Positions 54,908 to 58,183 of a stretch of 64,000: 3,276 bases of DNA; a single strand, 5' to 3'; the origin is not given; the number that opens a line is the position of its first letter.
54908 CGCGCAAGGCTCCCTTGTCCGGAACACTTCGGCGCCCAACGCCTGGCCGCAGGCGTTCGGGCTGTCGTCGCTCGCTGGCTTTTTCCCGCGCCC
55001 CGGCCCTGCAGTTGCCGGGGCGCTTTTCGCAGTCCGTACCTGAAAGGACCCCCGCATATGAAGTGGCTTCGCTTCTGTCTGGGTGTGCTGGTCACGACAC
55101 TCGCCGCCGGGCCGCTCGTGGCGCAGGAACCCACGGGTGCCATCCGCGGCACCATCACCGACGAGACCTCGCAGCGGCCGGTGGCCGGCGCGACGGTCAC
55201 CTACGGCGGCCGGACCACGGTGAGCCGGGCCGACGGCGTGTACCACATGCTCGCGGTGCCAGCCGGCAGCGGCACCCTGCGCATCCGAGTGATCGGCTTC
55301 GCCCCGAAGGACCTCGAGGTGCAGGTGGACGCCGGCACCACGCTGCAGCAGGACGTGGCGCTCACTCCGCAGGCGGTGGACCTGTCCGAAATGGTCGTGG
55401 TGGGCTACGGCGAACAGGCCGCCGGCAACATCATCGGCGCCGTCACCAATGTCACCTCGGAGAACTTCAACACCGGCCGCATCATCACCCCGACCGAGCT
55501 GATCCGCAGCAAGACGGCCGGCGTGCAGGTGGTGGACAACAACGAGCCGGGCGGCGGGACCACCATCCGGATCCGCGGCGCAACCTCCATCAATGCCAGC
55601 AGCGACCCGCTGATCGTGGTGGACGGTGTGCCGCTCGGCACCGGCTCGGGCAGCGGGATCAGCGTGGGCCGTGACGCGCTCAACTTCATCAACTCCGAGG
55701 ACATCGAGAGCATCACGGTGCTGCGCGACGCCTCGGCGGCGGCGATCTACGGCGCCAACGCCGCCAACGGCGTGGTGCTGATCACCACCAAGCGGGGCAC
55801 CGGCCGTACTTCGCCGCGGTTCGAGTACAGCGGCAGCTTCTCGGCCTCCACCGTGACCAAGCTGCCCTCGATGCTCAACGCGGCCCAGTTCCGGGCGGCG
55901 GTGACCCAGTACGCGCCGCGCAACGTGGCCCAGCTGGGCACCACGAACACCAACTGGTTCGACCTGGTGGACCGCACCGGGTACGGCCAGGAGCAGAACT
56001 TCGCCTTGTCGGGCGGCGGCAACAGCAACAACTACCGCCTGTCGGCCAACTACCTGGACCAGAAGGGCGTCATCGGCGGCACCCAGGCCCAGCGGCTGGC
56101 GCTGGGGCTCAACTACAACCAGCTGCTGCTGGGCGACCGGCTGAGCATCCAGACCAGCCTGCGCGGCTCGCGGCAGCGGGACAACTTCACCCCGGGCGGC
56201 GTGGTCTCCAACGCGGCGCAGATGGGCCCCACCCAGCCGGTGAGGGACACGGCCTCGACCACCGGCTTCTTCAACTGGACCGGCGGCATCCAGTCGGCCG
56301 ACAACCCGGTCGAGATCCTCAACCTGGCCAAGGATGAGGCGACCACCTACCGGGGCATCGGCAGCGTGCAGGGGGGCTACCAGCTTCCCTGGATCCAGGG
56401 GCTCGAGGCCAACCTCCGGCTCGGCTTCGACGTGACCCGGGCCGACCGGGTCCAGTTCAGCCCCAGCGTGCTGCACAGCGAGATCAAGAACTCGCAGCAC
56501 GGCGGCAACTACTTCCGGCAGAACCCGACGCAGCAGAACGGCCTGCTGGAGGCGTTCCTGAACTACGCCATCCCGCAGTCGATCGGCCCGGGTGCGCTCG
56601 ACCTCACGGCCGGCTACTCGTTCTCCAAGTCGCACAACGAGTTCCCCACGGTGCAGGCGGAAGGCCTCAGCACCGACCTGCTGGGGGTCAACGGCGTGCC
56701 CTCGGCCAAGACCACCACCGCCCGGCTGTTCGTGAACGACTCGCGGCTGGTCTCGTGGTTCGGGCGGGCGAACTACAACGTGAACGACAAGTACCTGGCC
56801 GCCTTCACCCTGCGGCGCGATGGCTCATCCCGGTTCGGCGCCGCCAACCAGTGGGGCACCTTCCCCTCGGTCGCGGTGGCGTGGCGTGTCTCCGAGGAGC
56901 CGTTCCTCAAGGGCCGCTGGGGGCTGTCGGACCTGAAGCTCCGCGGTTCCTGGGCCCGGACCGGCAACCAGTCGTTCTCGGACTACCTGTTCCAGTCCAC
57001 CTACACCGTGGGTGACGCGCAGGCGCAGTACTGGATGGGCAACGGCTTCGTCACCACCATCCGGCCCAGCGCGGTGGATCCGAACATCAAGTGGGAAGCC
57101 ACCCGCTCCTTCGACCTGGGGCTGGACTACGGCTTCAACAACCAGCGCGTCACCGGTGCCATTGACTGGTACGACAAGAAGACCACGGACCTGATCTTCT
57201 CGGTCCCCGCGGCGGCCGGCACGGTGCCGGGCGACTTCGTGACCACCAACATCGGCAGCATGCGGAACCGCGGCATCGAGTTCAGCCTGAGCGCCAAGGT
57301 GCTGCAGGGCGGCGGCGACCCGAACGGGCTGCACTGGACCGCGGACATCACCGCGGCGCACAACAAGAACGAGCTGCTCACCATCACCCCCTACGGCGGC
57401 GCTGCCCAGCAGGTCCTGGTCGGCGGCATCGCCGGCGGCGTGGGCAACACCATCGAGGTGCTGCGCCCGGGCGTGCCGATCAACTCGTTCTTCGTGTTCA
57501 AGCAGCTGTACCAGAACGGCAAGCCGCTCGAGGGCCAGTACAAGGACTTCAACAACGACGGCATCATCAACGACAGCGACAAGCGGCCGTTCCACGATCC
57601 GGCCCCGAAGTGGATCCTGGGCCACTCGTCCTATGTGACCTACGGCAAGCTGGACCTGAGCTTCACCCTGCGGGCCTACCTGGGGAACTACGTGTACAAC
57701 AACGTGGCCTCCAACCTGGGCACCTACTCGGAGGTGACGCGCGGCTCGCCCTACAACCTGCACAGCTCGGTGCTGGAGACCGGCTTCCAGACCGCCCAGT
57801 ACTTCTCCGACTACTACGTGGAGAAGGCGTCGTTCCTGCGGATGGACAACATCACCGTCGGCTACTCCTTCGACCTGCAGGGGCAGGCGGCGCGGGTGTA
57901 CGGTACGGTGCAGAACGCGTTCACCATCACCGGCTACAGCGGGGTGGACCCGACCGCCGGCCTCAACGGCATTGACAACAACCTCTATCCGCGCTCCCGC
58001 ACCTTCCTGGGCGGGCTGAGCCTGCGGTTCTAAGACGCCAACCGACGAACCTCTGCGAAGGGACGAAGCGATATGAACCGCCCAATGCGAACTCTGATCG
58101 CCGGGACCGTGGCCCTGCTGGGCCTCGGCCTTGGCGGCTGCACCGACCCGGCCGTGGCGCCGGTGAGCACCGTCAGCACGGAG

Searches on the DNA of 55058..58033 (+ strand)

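Call 83: search_rna_families(sources=[L108, L110, L111, L112, L114, L028, L107], threshold=evalue, max_evalue=1)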
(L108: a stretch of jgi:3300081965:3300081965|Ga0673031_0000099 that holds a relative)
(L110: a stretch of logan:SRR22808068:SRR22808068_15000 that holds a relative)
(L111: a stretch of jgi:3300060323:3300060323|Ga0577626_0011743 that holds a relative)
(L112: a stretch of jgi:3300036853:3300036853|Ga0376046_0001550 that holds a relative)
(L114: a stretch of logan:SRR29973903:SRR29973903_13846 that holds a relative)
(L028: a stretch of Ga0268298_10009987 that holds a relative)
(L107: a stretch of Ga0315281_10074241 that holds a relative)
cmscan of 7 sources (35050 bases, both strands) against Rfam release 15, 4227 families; matches with E-value up to 1: 8.
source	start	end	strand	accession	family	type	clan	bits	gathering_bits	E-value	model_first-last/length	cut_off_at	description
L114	316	499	-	RF04119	MIR1858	Gene; miRNA;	-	39.6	137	0.0017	1-197/197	no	MIR1858 microRNA precursor family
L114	350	461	+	RF03792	MIR6462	Gene; miRNA;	-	34.6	96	0.014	1-119/119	no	MIR6462 microRNA precursor family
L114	357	440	-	RF03946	mir-3132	Gene; miRNA;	-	33.4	84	0.034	1-75/75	no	mir-3132 microRNA precursor family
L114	358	439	+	RF03964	mir-H1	Gene; miRNA;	-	32.4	97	0.11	1-85/85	no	mir-H1 microRNA precursor family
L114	358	453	-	RF03964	mir-H1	Gene; miRNA;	-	30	97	0.41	1-85/85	no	mir-H1 microRNA precursor family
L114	353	443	+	RF04279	mir-H20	Gene; miRNA;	CL00141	29.2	99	0.15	1-82/82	no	mir-H20 microRNA precursor family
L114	361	435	-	RF03778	mir-483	Gene; miRNA;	-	27.1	60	0.52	1-75/75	no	mir-483 microRNA precursor family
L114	357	440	-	RF03371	mir-4788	Gene; miRNA;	-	26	91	0.88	1-80/80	no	mir-4788 microRNA precursor family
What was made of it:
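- On Any Rfam 15 family: No hit on the leaders of 7 ortholog loci at E<=1 (call 83).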
